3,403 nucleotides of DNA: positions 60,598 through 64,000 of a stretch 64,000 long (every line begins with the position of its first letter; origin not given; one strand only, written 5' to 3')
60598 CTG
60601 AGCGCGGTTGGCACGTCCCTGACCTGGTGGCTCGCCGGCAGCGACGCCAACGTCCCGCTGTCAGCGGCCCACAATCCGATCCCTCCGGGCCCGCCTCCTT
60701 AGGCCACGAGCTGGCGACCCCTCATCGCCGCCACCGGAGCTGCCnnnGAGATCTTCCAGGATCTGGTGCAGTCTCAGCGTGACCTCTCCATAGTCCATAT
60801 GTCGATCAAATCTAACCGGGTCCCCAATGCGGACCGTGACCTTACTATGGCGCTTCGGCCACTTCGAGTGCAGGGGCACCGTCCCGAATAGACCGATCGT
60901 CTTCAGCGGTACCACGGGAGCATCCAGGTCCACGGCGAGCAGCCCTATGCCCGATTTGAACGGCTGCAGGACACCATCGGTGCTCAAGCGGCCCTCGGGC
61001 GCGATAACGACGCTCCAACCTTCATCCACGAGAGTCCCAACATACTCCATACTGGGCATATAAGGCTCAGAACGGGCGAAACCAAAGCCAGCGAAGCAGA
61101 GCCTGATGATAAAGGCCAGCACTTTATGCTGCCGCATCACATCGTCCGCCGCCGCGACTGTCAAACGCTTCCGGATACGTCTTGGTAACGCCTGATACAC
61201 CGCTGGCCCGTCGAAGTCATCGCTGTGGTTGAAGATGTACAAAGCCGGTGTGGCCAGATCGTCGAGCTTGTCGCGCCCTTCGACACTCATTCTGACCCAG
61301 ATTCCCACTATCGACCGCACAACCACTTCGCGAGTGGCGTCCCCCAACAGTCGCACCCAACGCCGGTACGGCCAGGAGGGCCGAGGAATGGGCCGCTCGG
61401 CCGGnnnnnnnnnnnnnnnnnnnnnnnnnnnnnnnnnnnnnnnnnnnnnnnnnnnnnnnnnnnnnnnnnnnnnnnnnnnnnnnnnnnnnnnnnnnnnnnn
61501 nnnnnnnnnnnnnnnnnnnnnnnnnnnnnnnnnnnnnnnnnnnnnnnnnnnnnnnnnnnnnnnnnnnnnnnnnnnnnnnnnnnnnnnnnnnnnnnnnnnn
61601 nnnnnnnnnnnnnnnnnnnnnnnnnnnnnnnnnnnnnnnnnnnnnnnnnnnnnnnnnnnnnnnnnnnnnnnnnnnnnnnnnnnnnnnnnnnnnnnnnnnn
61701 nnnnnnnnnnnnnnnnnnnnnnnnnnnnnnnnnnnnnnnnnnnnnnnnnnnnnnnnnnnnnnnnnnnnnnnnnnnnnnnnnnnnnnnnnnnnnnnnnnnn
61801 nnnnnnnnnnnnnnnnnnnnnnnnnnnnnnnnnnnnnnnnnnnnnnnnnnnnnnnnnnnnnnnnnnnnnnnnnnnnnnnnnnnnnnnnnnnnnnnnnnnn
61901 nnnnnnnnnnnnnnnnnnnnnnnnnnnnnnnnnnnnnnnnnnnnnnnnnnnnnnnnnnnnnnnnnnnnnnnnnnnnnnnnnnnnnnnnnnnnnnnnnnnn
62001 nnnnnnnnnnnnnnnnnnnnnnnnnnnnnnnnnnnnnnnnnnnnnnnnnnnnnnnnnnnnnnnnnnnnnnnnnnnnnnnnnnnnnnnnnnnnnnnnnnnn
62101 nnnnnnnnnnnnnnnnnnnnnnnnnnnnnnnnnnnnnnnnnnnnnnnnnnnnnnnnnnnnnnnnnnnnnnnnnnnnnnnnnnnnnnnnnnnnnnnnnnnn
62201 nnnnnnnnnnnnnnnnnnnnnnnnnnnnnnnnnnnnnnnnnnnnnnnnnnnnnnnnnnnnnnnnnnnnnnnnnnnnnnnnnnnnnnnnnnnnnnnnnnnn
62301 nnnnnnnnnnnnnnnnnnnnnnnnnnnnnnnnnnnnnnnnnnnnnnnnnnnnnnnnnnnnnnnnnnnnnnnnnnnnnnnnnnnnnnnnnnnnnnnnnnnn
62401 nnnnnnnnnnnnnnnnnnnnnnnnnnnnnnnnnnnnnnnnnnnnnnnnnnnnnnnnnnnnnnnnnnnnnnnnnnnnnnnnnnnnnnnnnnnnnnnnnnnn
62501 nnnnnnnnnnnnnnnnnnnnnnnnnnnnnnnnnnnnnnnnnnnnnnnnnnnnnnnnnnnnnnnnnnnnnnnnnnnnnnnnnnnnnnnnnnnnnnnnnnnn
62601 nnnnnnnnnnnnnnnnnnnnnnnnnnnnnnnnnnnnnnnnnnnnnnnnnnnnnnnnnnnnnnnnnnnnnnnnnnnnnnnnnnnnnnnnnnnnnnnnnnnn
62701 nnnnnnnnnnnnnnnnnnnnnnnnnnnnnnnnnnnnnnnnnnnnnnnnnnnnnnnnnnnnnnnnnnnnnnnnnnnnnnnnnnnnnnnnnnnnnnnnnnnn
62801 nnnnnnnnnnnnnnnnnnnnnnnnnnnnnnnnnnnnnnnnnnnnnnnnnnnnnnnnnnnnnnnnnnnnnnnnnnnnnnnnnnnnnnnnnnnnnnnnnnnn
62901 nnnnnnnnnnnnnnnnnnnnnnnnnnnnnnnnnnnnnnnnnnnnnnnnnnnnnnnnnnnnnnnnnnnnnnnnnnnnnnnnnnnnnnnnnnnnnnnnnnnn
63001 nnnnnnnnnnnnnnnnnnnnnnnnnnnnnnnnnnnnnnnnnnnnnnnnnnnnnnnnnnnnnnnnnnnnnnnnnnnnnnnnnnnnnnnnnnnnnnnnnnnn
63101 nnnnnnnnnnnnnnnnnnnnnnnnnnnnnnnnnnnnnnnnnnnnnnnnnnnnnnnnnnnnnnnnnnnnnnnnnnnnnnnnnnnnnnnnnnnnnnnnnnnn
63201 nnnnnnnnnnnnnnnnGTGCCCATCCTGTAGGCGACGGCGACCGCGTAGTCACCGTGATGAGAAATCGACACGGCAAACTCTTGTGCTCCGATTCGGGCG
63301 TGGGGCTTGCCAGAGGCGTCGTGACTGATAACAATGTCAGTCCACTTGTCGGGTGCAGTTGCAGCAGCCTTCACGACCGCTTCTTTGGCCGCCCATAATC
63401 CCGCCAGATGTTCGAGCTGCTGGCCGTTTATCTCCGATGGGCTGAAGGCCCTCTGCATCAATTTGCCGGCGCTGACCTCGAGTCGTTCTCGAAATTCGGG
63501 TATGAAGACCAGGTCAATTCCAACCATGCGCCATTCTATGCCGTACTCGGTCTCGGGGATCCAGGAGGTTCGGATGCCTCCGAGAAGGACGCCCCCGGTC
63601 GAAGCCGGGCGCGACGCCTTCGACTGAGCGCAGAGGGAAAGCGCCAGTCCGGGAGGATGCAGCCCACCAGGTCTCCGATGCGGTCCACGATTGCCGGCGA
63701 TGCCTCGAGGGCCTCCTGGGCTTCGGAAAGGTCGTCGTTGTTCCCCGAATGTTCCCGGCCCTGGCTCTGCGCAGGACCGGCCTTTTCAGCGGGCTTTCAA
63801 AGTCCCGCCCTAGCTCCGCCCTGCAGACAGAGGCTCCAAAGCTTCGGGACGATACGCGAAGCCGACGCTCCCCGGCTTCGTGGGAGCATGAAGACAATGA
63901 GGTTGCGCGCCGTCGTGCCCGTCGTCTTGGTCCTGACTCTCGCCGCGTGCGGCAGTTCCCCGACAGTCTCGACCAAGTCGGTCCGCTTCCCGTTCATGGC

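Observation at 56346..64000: Lower-GC right-hand region groups phospholipid-turnover and envelope-stress genes (M48, LemA, patatin, dead hydrolase, acylation module, lipoprotein)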

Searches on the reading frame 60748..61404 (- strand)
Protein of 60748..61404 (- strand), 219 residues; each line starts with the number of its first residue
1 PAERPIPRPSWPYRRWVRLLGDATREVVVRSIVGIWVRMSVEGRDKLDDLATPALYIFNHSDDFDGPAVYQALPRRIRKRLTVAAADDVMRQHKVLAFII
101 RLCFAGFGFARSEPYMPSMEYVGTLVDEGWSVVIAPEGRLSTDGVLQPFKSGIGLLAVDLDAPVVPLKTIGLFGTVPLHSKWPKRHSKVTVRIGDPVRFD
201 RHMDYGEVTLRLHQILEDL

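Call 26: find_related_loci(query=A3, collection=metagenome_contigs, flank=10000)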
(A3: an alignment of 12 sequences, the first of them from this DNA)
Query A3 (219 aa) in metagenome_contigs; peptide patterns used: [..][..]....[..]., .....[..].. (x = any residue, [..] = any of these).
394 stretches matched a pattern; 68 encode a relative of the query (tblastn E <= 1e-3); 68 distinct loci.
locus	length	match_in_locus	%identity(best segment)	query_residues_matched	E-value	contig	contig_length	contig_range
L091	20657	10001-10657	96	1-219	3e-143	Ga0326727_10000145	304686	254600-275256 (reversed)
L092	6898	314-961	95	1-216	2e-137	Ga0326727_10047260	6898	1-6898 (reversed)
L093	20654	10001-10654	83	2-219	1e-124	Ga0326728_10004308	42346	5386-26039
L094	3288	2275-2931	79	1-219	1e-123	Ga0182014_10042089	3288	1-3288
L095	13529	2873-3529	77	1-219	5e-117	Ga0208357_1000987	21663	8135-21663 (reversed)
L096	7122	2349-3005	77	1-219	7e-117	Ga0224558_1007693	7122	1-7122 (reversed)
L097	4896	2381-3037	76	1-219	3e-116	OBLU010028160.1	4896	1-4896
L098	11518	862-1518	76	1-219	8e-113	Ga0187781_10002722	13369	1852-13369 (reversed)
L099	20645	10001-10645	67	2-219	1e-97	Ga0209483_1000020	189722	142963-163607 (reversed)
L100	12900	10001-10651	66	3-219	2e-97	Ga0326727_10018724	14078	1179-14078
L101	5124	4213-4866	65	2-219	7e-97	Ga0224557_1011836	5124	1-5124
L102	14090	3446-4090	65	2-219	1e-96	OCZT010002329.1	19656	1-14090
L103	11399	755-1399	65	2-219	1e-96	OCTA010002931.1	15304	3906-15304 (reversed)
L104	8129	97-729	66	9-219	2e-96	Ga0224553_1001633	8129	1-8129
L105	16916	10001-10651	65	3-219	8e-97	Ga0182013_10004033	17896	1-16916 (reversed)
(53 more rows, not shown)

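Call 29: search_protein_families(library=pfam, proteins=[L091:10746-11645:-, L091:15079-16794:-, L091:15190-16677:+, L091:3913-6633:+, L091:6158-7663:+, L091:3213-4235:-, L091:7398-8183:+, L091:1247-3190:+, L091:13718-15025:-, L091:4102-5646:-], max_evalue=0.01)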
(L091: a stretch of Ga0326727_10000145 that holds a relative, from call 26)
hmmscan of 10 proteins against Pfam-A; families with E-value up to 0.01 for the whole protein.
L091:10746-11645:- (299 aa): 4 families
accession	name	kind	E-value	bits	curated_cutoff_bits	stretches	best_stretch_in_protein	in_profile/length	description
PF00561.26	Abhydrolase_1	-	1.5e-16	61.2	25.8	1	59-275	26-233/245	alpha/beta hydrolase fold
PF12146.15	Hydrolase_4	-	0.00074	19.3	27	1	62-135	33-111/239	Serine aminopeptidase, S33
PF00326.27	Peptidase_S9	-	0.0019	18.2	22.6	1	88-137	54-102/213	Prolyl oligopeptidase family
PF08544.19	GHMP_kinases_C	-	0.0053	17.6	21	0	91-125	38-76/85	GHMP kinases C terminal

L091:15079-16794:- (571 aa): 0 families

L091:15190-16677:+ (495 aa): 1 family
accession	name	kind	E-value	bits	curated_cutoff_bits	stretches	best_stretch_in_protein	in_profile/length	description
PF02133.21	Transp_cyt_pur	-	5e-57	194.1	23.5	1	35-454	2-440/440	Permease for cytosine/purines, uracil, thiamine, allantoin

L091:3913-6633:+ (906 aa): 3 families
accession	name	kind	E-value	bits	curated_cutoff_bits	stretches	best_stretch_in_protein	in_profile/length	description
PF13191.12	AAA_16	-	2.2e-17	64.5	32.6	1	405-603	1-167/167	AAA ATPase domain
PF03704.23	BTAD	-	3.4e-07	31.2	22.1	1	123-187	79-144/146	Bacterial transcriptional activator domain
PF00211.25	Guanylate_cyc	-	3.1e-06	27.4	21.9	1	296-370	94-168/183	Adenylate and Guanylate cyclase catalytic domain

L091:6158-7663:+ (501 aa): 8 families
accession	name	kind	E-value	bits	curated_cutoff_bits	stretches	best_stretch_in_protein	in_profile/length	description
PF13424.12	TPR_12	-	8.3e-09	36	30.1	1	143-203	8-71/77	Tetratricopeptide repeat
PF07719.23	TPR_2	-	2.5e-06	27.6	27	0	142-167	5-30/34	Tetratricopeptide repeat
PF12895.13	ANAPC3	-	0.00039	21.1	27.2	0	144-202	29-81/82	Anaphase-promoting complex, cyclosome, subunit 3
PF10345.15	Cohesin_load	-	0.00091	18.2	25.8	1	146-343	363-564/585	Cohesin loading factor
PF13181.12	TPR_8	-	0.0015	19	25.7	0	140-166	3-29/34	Tetratricopeptide repeat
PF07721.20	TPR_4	-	0.002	19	27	1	140-163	3-26/26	Tetratricopeptide repeat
PF25068.1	ARM_TT21_4th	-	0.004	17.9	30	1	138-206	32-102/153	Tetratricopeptide repeat protein 21 forth ARM domain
PF14559.12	TPR_19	-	0.0053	17.5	25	1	138-167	25-54/68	Tetratricopeptide repeat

L091:3213-4235:- (340 aa): 0 families

L091:7398-8183:+ (261 aa): 2 families
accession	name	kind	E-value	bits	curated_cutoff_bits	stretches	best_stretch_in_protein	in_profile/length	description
PF01648.25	ACPS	-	9.4e-13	48.6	25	1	159-256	2-111/111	4'-phosphopantetheinyl transferase superfamily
PF22624.1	AASDHPPT_N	-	0.0003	21.4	27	1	218-256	55-97/100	4'-phosphopantetheinyl transferase, N-terminal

L091:1247-3190:+ (647 aa): 1 family
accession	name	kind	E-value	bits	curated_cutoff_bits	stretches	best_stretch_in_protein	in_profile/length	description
PF13520.12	AA_permease_2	-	3.1e-30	105.9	27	1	58-438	19-407/427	Amino acid permease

L091:13718-15025:- (435 aa): 1 family
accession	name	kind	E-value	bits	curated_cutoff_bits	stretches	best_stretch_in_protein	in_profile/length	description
PF01435.24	Peptidase_M48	-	3e-30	105.9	20.3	1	209-429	2-185/186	Peptidase family M48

L091:4102-5646:- (514 aa): 0 families

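Call 34: search_protein_families(library=ncbifam, proteins=[L091:10746-11645:-, L091:3213-4235:-], max_evalue=0.01)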
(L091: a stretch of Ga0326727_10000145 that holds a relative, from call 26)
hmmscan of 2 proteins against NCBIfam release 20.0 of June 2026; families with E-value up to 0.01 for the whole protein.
L091:10746-11645:- (299 aa): 31 families (the best 25 are shown)
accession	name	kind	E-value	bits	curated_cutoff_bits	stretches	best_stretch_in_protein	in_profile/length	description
NF051488.1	bifunc_PcaDC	exception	4.9e-14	52.3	390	1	58-138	36-117/375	bifunctional 3-oxoadipate enol-lactonase/4-carboxymuconolactone decarboxylase PcaDC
TIGR02427.1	protocat_pcaD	equivalog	3.4e-12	46.3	255.85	1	26-138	6-118/251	3-oxoadipate enol-lactonase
NF045632.1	hydroxlase_HsaD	equivalog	2.9e-11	42.9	400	1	21-126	23-131/290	4,5:9,10-diseco-3-hydroxy-5,9,17-trioxoandrosta-1(10),2-diene-4-oate hydrolase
NF011457.0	PRK14875.1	equivalog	7.4e-10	38.3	307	1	18-133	118-232/372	acetoin dehydrogenase dihydrolipoyllysine-residue acetyltransferase subunit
TIGR03611.1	RutD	equivalog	1.7e-09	37.4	238.5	1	59-132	38-113/258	pyrimidine utilization protein D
TIGR03343.1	biphenyl_bphD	equivalog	1.1e-08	34.7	462.15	1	47-137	47-138/282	2-hydroxy-6-oxo-6-phenylhexa-2,4-dienoate hydrolase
NF007954.0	PRK10673.1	equivalog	4.5e-07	29.4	399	1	69-136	51-117/255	esterase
NF058673.1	LipAdnlyCyLipJMY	equivalog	5.1e-06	25.5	800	1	62-134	63-138/449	bifunctional lipase/adenylate cyclase LipJ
NF050089.1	i_nPHAscl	equivalog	9.3e-06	24.9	300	1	60-127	44-112/288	intracellular short-chain-length polyhydroxyalkanoate depolymerase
NF002873.0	PRK03204.1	equivalog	1.5e-05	24.5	466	1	56-134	57-134/286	haloalkane dehalogenase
NF052610.1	macro_16_ester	equivalog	1.6e-05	24.4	420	1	82-133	77-128/281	alpha/beta fold macrolide esterase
NF001209.0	PRK00175.1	equivalog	1.6e-05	23.9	331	1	90-141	138-190/381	homoserine O-acetyltransferase MetX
TIGR01249.1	pro_imino_pep_1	equivalog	2.8e-05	23.4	259.75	1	18-126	13-122/307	prolyl aminopeptidase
TIGR03056.1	bchO_mg_che_rel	equivalog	3.7e-05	22.9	172.55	1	26-127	22-123/278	alpha/beta fold hydrolase BchO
NF006449.0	PRK08775.1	equivalog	3.9e-05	22.7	296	1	86-133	125-173/344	homoserine O-succinyltransferase MetX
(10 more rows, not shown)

L091:3213-4235:- (340 aa): 0 families

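Call 49: search_solved_structures(query=L091:10746-11645:-, max_evalue=0.001)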
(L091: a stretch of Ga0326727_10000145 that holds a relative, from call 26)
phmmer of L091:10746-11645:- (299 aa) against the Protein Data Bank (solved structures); distinct sequences matched with E-value up to 0.001: 49.
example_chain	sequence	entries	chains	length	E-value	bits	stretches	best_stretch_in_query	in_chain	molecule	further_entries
9wlv_AAA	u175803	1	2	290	9.6e-40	140.2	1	13-297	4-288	Pimeloyl-ACP methyl ester carboxylesterase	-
4y7d_A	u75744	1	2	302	1.1e-10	44.7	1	32-134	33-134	Alpha/beta hydrolase fold protein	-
1zoi_A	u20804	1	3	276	2.6e-08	36.9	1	17-136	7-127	esterase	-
2og1_A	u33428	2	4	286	3.1e-08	36.7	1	31-131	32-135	2-hydroxy-6-oxo-6-phenylhexa-2,4-dienoate hydrolase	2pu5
2puh_A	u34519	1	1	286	8.2e-08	35.3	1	31-131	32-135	2-hydroxy-6-oxo-6-phenylhexa-2,4-dienoate hydrolase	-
2rht_A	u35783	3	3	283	8.4e-08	35.3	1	31-131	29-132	2-hydroxy-6-oxo-6-phenylhexa-2,4-dienoate hydrolase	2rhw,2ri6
1iun_A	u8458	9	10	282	1.8e-07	34.2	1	31-148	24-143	meta-Cleavage product hydrolase | 2-hydroxy-6-oxo-7-methylocta-2,4-dienoate hydrolase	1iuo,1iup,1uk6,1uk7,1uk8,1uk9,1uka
9ijk_A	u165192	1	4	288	1.8e-07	34.2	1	24-130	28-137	2-hydroxy-6-oxononadienedioate/2-hydroxy-6-oxononatrienedioate hydrolase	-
1u2e_A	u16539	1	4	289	1.8e-07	34.2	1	24-130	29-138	2-hydroxy-6-ketonona-2,4-dienedioic acid hydrolase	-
2d0d_A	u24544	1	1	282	2.3e-07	33.8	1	31-148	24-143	2-hydroxy-6-oxo-7-methylocta-2,4-dienoate hydrolase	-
3v1k_A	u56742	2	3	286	2.5e-07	33.7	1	31-131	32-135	2-hydroxy-6-oxo-6-phenylhexa-2,4-dienoate hydrolase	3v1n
3v1l_A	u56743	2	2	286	6.7e-07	32.3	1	31-131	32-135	2-hydroxy-6-oxo-6-phenylhexa-2,4-dienoate hydrolase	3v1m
4dgq_A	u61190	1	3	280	8.9e-07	31.9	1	16-135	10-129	Non-heme chloroperoxidase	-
2pu7_A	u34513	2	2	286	9.4e-07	31.8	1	31-131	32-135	2-hydroxy-6-oxo-6-phenylhexa-2,4-dienoate hydrolase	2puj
1a88_A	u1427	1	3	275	1e-06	31.7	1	17-135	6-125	CHLOROPEROXIDASE L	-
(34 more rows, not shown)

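Call 54: search_protein_families(library=ncbifam, proteins=[window:60748-61404:-], max_evalue=0.01)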
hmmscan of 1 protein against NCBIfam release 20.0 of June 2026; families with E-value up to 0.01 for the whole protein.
seq(219 aa): 4 families
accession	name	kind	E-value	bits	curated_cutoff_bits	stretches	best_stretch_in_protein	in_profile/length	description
NF006386.0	PRK08633.1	equivalog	9e-12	43.5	1221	1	19-199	409-588/1147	acyl-[ACP]--phospholipid O-acyltransferase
NF005291.0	PRK06814.1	equivalog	1.9e-10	39.3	1349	1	26-202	428-599/1140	acyl-[ACP]--phospholipid O-acyltransferase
TIGR00530.1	AGP_acyltrn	subfamily_domain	1.4e-07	31.4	102.95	1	51-167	15-127/130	1-acylglycerol-3-phosphate O-acyltransferase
NF005959.0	PRK08043.1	equivalog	0.00017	20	886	1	119-170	87-138/719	bifunctional acyl-ACP--phospholipid O-acyltransferase/long-chain-fatty-acid--ACP ligase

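Call 55: search_solved_structures(query=window:60748-61404:-, max_evalue=1)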
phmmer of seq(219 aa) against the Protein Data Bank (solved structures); distinct sequences matched with E-value up to 1: 3.
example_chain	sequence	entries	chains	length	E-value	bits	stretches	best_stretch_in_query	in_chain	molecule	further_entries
5kym_A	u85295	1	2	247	0.00017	24.2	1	127-198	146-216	1-acyl-sn-glycerol-3-phosphate acyltransferase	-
9dtk_A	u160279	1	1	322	0.16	14.5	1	43-110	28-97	UDP-N-acetylenolpyruvoylglucosamine reductase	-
5fno_A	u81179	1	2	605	0.69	12.4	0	54-108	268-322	MANGANESE LIPOXYGENASE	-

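Call 81: search_protein_families(library=padloc, proteins=[L091:10746-11645:-], max_evalue=0.001)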
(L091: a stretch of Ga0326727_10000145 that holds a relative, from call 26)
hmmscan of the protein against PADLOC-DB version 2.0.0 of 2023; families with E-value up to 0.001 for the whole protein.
L091:10746-11645:- (299 aa): 0 families

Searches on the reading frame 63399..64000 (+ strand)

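Call 7: search_protein_families(library=pfam, proteins=[window:63399-63998:+, window:63506-64000:+], max_evalue=0.01)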
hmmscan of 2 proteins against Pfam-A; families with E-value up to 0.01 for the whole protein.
window:63399-63998:+ (200 aa): 0 families

window:63506-64000:+ (165 aa): 0 families

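Call 8: search_protein_families(library=ncbifam, proteins=[window:63399-63998:+, window:63506-64000:+], max_evalue=0.01)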
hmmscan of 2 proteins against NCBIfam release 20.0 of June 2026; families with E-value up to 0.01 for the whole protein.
window:63399-63998:+ (200 aa): 0 families

window:63506-64000:+ (165 aa): 0 families

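Call 21: search_protein_families(library=pfam, proteins=[window:63399-63998:+, window:63506-64000:+], max_evalue=10)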
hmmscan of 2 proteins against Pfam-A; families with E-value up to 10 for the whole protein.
window:63399-63998:+ (200 aa): 0 families

window:63506-64000:+ (165 aa): 1 family
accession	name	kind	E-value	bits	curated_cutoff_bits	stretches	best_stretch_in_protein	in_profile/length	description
PF06299.18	DUF1045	-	0.095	13.1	24.3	1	82-147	32-93/159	Protein of unknown function (DUF1045)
